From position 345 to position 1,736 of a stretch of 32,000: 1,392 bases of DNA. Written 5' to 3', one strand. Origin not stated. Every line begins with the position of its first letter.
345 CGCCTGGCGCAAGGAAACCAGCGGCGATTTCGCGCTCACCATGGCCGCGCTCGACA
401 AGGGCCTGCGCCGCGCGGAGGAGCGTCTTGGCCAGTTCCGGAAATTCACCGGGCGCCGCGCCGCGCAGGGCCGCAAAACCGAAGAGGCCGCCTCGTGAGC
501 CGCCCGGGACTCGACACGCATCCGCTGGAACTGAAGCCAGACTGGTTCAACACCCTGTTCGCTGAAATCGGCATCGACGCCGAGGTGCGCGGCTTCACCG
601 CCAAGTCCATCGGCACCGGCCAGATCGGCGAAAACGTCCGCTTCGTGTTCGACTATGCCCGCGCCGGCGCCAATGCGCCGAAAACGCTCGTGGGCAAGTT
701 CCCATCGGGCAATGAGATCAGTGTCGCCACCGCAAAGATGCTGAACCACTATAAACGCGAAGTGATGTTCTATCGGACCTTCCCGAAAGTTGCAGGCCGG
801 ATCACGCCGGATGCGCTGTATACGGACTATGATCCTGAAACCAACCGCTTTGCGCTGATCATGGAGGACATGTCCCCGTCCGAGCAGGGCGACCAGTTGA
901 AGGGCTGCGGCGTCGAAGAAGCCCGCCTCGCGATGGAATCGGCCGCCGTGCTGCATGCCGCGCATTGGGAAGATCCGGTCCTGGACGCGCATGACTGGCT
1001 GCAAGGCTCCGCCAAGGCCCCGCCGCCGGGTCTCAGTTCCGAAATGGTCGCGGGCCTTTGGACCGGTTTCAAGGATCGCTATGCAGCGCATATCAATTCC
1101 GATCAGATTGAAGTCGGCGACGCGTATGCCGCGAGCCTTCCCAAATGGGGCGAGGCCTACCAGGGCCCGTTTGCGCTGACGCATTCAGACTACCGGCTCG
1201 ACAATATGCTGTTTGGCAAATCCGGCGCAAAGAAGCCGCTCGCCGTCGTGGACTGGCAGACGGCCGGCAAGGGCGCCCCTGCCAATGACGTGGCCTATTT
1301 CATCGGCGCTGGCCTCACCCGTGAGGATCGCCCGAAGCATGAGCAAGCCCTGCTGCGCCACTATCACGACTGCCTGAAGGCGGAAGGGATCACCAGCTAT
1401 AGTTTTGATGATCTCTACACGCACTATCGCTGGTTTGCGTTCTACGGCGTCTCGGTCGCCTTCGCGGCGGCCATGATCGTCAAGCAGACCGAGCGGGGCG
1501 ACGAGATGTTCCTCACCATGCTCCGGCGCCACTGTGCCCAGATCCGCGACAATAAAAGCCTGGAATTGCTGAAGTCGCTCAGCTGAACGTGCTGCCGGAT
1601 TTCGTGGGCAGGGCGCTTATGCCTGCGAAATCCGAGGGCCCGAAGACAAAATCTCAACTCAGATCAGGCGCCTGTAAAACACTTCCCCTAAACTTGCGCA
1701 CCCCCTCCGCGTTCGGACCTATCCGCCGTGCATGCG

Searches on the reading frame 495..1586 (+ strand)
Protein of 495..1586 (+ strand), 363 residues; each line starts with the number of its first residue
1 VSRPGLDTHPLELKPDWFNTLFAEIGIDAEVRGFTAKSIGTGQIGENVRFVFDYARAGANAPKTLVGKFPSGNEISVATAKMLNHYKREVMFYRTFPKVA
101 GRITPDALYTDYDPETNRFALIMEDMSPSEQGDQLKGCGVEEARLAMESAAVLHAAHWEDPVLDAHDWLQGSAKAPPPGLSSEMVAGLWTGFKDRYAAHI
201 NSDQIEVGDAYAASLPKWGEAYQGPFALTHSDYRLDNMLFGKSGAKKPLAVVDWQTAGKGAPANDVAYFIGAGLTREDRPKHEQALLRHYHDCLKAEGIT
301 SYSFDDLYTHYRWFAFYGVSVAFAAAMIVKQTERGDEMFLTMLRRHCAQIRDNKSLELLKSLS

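Call 24: search_protein_families(library=pfam, proteins=[window:495-1586:+], max_evalue=0.00001)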
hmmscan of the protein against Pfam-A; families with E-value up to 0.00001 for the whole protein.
window:495-1586:+ (363 aa): 3 families
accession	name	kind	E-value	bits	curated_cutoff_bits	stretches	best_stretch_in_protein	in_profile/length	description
PF02958.26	EcKL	-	4.5e-18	66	22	1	227-295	216-286/294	Ecdysteroid kinase-like family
PF07914.17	DUF1679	-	4.2e-13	49.4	24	1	228-320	270-368/414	Uncharacterized oxidoreductase dhs-27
PF01636.29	APH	-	5.8e-12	46.3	23.2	1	195-291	137-230/239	Phosphotransferase enzyme family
